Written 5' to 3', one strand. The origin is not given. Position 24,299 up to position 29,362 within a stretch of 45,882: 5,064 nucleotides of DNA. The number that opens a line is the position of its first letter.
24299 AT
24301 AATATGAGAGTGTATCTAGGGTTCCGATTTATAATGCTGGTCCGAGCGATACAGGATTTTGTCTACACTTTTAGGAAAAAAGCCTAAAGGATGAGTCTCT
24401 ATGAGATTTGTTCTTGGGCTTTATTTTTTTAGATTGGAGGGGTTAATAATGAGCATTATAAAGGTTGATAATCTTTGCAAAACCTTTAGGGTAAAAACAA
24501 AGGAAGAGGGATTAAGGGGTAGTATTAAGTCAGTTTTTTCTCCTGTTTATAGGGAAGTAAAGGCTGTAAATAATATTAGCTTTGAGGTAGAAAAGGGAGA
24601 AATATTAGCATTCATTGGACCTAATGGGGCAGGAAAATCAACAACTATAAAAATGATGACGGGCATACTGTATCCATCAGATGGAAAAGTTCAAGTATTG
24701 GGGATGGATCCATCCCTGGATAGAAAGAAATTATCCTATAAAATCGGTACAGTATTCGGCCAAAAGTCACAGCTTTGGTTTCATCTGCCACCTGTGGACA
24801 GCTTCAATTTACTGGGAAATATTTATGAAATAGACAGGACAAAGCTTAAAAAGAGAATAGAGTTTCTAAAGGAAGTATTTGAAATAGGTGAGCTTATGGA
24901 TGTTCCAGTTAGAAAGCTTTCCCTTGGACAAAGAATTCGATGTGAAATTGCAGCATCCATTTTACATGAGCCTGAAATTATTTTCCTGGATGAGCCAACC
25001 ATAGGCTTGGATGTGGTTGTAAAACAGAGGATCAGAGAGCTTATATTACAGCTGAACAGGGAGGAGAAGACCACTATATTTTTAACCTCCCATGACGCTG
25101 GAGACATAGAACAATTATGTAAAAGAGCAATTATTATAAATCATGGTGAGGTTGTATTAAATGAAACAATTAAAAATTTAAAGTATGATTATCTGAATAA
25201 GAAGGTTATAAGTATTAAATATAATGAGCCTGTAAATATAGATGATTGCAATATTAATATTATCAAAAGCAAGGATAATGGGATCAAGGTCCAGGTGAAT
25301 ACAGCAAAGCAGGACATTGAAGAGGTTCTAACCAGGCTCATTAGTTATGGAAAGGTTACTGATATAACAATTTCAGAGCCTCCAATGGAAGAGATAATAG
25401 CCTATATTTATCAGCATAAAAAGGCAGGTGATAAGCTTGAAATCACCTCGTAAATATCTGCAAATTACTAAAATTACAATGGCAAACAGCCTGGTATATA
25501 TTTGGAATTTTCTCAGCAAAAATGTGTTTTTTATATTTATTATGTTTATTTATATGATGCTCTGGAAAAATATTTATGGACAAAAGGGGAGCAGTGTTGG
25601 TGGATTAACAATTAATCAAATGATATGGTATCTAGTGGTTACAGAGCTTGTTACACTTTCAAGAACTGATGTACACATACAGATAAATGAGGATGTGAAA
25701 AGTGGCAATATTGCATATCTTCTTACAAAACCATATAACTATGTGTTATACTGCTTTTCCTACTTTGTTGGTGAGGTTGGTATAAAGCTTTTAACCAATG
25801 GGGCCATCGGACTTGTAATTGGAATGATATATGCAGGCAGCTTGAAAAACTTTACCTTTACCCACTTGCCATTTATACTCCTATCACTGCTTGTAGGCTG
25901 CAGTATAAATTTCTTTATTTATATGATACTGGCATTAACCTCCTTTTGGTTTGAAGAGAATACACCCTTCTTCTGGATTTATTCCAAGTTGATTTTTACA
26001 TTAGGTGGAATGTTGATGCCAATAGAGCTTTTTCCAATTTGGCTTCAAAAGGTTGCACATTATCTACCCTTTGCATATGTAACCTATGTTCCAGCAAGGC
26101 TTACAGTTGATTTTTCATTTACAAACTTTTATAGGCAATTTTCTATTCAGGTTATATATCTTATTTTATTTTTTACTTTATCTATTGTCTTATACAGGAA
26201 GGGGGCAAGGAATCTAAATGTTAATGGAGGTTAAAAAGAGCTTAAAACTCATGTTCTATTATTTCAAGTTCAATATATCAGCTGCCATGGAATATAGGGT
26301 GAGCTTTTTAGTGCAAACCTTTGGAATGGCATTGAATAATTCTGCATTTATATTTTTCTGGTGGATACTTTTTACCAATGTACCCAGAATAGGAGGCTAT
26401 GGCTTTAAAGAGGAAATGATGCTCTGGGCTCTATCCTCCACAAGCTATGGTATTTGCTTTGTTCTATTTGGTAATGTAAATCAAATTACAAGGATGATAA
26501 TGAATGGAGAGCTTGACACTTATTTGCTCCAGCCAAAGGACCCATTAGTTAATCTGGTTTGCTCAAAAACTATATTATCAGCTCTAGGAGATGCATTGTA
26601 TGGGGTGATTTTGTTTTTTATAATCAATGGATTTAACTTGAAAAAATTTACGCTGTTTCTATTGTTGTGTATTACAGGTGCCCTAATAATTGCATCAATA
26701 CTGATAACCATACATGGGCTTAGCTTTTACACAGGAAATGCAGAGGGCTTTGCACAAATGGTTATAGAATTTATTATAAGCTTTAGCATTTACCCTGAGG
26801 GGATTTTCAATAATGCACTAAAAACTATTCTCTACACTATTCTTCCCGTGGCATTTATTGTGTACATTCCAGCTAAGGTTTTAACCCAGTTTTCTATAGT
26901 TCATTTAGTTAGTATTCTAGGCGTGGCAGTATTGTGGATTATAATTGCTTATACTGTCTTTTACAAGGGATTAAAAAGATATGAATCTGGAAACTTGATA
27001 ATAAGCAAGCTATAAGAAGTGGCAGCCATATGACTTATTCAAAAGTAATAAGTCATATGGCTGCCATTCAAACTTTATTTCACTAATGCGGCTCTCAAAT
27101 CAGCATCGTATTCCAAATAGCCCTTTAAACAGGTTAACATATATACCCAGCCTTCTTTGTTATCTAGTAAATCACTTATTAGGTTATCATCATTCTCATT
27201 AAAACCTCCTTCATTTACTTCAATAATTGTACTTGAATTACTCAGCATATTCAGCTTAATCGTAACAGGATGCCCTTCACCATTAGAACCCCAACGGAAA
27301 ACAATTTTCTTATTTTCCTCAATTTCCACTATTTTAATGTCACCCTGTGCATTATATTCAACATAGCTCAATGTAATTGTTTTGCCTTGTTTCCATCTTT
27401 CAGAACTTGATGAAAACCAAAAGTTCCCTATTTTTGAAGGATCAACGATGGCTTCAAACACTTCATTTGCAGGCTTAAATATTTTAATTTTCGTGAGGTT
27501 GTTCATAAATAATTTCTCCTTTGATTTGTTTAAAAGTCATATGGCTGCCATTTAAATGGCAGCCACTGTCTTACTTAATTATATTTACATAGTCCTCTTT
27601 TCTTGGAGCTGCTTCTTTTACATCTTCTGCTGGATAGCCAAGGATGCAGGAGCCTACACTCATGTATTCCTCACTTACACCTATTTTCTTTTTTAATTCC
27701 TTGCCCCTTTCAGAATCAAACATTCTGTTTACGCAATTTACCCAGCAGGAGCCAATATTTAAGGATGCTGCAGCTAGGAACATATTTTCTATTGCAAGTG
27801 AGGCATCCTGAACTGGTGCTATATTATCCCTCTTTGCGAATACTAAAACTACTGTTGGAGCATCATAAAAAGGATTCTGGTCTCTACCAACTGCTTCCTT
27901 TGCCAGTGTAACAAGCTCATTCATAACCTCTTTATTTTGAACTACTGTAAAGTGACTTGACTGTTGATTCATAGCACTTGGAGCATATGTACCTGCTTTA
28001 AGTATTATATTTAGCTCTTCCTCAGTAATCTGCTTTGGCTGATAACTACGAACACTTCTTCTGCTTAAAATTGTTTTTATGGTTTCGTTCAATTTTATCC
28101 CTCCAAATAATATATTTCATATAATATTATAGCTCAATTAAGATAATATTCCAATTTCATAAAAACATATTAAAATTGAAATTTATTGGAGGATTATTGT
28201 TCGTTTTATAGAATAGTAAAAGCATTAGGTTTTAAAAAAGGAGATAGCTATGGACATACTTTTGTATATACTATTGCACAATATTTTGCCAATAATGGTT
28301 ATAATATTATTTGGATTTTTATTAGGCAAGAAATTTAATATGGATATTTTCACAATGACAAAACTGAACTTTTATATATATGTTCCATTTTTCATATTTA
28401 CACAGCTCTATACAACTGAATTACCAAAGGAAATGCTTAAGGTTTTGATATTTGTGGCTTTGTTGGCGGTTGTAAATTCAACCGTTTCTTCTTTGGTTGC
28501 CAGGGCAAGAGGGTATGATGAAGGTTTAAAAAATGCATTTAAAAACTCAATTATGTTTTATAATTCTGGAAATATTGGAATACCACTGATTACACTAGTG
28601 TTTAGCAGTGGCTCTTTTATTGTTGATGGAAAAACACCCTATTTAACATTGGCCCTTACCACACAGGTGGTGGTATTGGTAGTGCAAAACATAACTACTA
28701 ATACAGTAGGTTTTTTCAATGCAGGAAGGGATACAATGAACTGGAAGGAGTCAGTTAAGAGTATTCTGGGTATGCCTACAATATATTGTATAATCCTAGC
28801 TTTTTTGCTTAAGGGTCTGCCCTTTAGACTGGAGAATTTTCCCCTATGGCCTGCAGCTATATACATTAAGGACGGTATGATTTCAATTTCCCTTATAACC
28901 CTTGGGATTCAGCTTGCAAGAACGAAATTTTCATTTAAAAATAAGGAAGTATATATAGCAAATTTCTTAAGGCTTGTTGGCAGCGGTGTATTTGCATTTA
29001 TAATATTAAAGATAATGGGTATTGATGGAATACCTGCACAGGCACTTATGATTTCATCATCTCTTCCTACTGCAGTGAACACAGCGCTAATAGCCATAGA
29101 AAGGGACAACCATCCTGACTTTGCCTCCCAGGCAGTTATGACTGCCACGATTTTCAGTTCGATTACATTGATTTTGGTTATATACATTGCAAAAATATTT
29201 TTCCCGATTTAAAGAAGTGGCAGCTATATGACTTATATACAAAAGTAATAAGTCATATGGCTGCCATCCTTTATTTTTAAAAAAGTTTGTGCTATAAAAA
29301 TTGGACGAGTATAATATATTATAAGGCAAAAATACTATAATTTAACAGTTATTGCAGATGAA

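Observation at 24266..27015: ykkC-family riboswitch with antitermination logic controlling an ABC-2 transporter; aptamer deviates from the guanidine-I consensus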

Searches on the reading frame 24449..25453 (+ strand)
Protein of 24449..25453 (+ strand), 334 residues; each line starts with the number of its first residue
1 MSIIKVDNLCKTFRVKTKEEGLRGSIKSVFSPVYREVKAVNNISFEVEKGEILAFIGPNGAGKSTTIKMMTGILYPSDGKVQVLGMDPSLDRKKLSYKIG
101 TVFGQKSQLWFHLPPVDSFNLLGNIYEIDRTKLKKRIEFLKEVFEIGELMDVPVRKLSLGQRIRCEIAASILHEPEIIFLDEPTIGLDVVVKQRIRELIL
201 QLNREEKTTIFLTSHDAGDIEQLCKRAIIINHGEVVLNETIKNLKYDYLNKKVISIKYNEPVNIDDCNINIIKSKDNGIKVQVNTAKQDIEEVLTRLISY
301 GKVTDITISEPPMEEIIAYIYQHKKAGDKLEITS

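Call 20: search_protein_families(library=pfam, proteins=[window:24449-25453:+])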
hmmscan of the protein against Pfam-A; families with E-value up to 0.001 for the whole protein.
window:24449-25453:+ (334 aa): 7 families
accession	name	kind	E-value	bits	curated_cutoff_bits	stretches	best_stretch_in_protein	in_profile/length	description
PF00005.33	ABC_tran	-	4.5e-27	95.7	25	1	40-184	1-136/137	ABC transporter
PF13304.12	AAA_21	-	3.6e-11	44.1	27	1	150-216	231-299/304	AAA domain, putative AbiEii toxin, Type IV TA system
PF13732.12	DrrA1-3_C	-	2.8e-05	25.2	27.4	1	240-316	2-76/81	ATP-binding protein DrrA1-3-like, C-terminal domain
PF13476.12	AAA_23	-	0.00023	22.3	27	1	42-294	12-197/201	AAA domain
PF13555.12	AAA_29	-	0.00065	19.8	27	0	45-78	17-50/61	P-loop containing region of AAA domain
PF25344.1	PH_LRR1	-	0.00083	19.8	27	0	249-314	23-85/119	LRR1 pleckstrin homology domain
PF03308.22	MeaB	-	0.00083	18.9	23.1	0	46-92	29-75/273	Methylmalonyl Co-A mutase-associated GTPase MeaB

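Call 21: search_protein_families(library=ncbifam, proteins=[window:24449-25453:+], max_evalue=0.01)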
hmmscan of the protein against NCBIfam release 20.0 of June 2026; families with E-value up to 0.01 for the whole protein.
window:24449-25453:+ (334 aa): 190 families (the best 25 are shown)
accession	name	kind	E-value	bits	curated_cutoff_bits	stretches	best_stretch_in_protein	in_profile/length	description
TIGR01188.1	drrA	subfamily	3.2e-68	230.2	312.45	1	33-316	2-296/302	daunorubicin resistance ABC transporter, ATP-binding protein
TIGR03522.1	GldA_ABC_ATP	equivalog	1.1e-47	162.9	402.6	1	31-284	9-263/301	gliding motility-associated ABC transporter ATP-binding subunit GldA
NF033858.1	ABC2_perm_RbbA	equivalog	4e-45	154.1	1050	1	35-247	277-487/909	ribosome-associated ATPase/putative transporter RbbA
TIGR03864.1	PQQ_ABC_ATP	hypoth_equivalog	5.2e-40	137.4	302.25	1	32-246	9-221/236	ABC transporter, ATP-binding subunit, PQQ-dependent alcohol dehydrogenase system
TIGR04521.1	ECF_ATPase_2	equivalog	1.3e-36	126.1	330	1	36-248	17-236/279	energy-coupling factor transporter ATPase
TIGR03269.1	met_CoM_red_A2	equivalog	1.6e-36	126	517.1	2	26-237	285-508/530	methyl coenzyme M reductase system, component A2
TIGR04406.1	LPS_export_lptB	equivalog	6.2e-36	123.9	240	1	33-246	10-224/239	LPS export ABC transporter ATP-binding protein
NF040933.2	ABC_arch_GlcV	equivalog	1.5e-35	122.8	450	1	26-293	8-277/357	glucose ABC transporter ATP-binding protein GlcV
TIGR04520.1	ECF_ATPase_1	equivalog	1.2e-34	119.9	315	1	35-247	13-226/269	energy-coupling factor transporter ATPase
TIGR03740.1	galliderm_ABC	subfamily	1.8e-34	119.4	309.75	1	32-243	8-210/223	lantibiotic protection ABC transporter ATP-binding subunit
NF010060.0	PRK13537.1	equivalog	2.8e-31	108.6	521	1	34-267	25-256/314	nodulation factor ABC transporter ATP-binding protein NodI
NF010157.0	PRK13636.1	equivalog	3.4e-31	108.5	463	1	37-254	19-236/285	cobalt transporter ATP-binding subunit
NF010059.0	PRK13536.1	equivalog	3.9e-31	108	549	1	33-265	52-282/342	nodulation factor ABC transporter ATP-binding protein NodI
TIGR00968.1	3a0106s01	subfamily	6.9e-31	107.6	342.75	1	34-246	10-220/237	sulfate ABC transporter ATP-binding protein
TIGR01186.1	proV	subfamily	3.5e-30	105.3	326.6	1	38-255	7-232/363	betaine/proline/choline family ABC transporter ATP-binding protein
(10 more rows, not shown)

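Call 22: find_related_loci(query=window:24449-25450:+, collection=genome_contigs, flank=3000)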
Query window:24449-25450:+ (334 aa) in genome_contigs; peptide patterns used: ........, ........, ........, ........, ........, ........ (x = any residue, [..] = any of these).
600 stretches matched a pattern (row limit reached: there are more); 583 encode a relative of the query (tblastn E <= 1e-3); the best 80 are kept; 80 distinct loci.
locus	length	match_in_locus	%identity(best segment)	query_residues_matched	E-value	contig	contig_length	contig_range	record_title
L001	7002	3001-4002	82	1-334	0e+0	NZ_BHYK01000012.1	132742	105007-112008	Clostridium tagluense strain A121 sequence012, whole genome shotgun sequence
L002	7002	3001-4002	81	1-334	0e+0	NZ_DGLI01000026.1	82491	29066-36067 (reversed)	MAG: Clostridium sp. UBA4548 UBA4548_contig_38, whole genome shotgun sequence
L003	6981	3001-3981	82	1-327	0e+0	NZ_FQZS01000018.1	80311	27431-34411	Lutispora thermophila DSM 19022, whole genome shotgun sequence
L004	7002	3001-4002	75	1-334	4e-172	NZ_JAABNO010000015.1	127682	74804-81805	Clostridium sp. C8-1-8 NODE_15_length_127682_cov_256.882556, whole genome shotgun sequence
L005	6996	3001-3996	71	1-331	2e-155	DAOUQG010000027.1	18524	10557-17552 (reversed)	MAG TPA_asm: Thermohalobacteraceae bacterium isolate CSMAG_120 CSMAG_120_k141_1822292_length_18524_cov_13.0820, whole ge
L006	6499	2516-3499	60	1-327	5e-133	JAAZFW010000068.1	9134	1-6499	MAG: Clostridiaceae bacterium isolate AS10tlH2TH_285 27055_AS10, whole genome shotgun sequence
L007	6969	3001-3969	61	2-324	1e-129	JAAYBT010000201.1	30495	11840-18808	MAG: Clostridiaceae bacterium isolate AS06rmzACSIP_356 353869_AS06, whole genome shotgun sequence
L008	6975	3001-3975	58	1-324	1e-127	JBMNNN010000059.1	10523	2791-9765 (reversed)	MAG: Christensenellales bacterium isolate SBF912SR1HQ0051 scaffold_21945_c1, whole genome shotgun sequence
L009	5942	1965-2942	60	1-329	1e-126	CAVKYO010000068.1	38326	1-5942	Acidaminococcus fermentans isolate H07683-L1_cleanbin_000030 genome assembly, contig: Spades_H07683-L1_contig_611, whole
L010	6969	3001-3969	58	4-329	3e-125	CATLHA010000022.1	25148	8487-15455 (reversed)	MAG TPA_asm: uncultured Bacillales bacterium isolate MGG03199_1680015500 genome assembly, contig: ERR2497919_232, whole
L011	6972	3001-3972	58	1-324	2e-124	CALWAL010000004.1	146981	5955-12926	MAG: uncultured Bacilli bacterium isolate BRZ_FM__bin62 genome assembly, contig: BRZ_FM__NODE_191_length_146981_cov_41.8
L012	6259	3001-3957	57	3-321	8e-124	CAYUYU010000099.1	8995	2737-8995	MAG TPA_asm: uncultured Thermotogaceae bacterium isolate SRP252850_co1_167 genome assembly, contig: NODE_14879_length_89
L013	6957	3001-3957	56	3-321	4e-122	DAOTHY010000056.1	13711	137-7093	MAG TPA_asm: Thermotogota bacterium isolate AMR_MDS_3039 NODE_5359_length_13711_cov_16.462800, whole genome shotgun sequ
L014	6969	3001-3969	56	1-323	8e-120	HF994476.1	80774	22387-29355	Clostridium sp. CAG:780 genomic scaffold, scf303, whole genome shotgun sequence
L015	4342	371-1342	56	1-321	4e-120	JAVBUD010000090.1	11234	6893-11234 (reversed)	MAG: Eubacteriales bacterium isolate EPI_MAG_00269 c_000001040602, whole genome shotgun sequence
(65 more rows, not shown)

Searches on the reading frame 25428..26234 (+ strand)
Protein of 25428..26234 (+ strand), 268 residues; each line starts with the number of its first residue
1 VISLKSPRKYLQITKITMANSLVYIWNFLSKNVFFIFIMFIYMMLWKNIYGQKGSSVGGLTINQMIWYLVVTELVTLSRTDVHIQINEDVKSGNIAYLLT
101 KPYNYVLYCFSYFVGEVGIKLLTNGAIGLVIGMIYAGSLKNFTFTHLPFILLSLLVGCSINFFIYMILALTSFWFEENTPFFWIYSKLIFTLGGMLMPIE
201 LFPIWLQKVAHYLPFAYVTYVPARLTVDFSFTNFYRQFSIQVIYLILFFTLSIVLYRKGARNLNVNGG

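Call 20: search_protein_families(library=pfam, proteins=[window:25428-26234:+])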
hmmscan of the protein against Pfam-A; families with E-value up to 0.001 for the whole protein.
window:25428-26234:+ (268 aa): 2 families
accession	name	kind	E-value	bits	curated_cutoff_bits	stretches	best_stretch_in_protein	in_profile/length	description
PF06182.17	ABC2_membrane_6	-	1.6e-20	74.4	22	1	38-265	3-227/229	ABC-2 family transporter protein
PF12698.13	ABC2_membrane_3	-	2.3e-05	24.1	31.6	1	119-253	209-346/347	ABC-2 family transporter protein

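Call 21: search_protein_families(library=ncbifam, proteins=[window:25428-26234:+], max_evalue=0.01)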
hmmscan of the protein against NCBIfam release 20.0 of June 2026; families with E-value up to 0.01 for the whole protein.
window:25428-26234:+ (268 aa): 1 family
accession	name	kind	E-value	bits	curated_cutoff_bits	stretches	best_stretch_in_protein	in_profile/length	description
TIGR00025.1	Mtu_efflux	paralog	4.5e-06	26.4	146.9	1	35-219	8-193/238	ABC transporter efflux protein, DrrB family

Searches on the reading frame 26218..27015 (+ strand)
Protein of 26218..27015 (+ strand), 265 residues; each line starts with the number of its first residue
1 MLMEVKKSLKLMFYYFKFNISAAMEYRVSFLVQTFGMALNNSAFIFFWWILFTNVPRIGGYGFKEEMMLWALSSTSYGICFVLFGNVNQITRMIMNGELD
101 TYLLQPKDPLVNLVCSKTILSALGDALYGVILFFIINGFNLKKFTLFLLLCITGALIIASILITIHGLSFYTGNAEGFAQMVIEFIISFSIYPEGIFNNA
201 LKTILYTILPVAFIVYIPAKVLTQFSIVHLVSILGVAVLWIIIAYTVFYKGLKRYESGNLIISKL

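Call 20: search_protein_families(library=pfam, proteins=[window:26218-27015:+])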
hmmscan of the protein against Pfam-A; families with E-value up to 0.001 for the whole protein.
window:26218-27015:+ (265 aa): 1 family
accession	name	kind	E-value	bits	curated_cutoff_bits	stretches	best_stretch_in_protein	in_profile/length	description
PF06182.17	ABC2_membrane_6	-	6.3e-29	101.8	22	1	42-257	5-227/229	ABC-2 family transporter protein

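Call 21: search_protein_families(library=ncbifam, proteins=[window:26218-27015:+], max_evalue=0.01)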
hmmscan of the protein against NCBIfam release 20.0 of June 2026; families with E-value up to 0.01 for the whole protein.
window:26218-27015:+ (265 aa): 0 families

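Call 68: search_solved_structures(query=window:26218-27012:+, max_evalue=1)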
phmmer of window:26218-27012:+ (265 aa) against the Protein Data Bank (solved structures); distinct sequences matched with E-value up to 1: 0.

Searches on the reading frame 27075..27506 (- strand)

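Call 46: search_protein_families(library=pfam, proteins=[window:27075-27506:-])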
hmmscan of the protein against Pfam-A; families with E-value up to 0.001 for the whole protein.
window:27075-27506:- (143 aa): 1 family
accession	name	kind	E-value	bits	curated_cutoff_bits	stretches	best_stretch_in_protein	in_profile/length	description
PF08327.17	AHSA1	-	2.8e-11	44.1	22.1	1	12-132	3-125/125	Activator of Hsp90 ATPase homolog 1-like protein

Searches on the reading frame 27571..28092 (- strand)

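Call 46: search_protein_families(library=pfam, proteins=[window:27571-28092:-])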
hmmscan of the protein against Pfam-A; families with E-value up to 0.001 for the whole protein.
window:27571-28092:- (173 aa): 2 families
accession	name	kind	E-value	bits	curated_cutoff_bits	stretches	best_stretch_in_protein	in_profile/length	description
PF00881.29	Nitroreductase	-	7.3e-28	98.3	23.5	1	8-153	1-167/167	Nitroreductase family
PF14512.11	TM1586_NiRdase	-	2.6e-11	44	27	1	24-57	157-190/215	Putative TM nitroreductase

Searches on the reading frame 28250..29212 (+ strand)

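Call 46: search_protein_families(library=pfam, proteins=[window:28250-29212:+])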
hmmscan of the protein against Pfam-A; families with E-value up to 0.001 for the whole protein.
window:28250-29212:+ (320 aa): 1 family
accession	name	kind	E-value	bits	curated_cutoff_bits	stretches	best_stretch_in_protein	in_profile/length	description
PF03547.23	Mem_trans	-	2.1e-18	66.5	25.7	2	172-310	200-342/343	Membrane transport protein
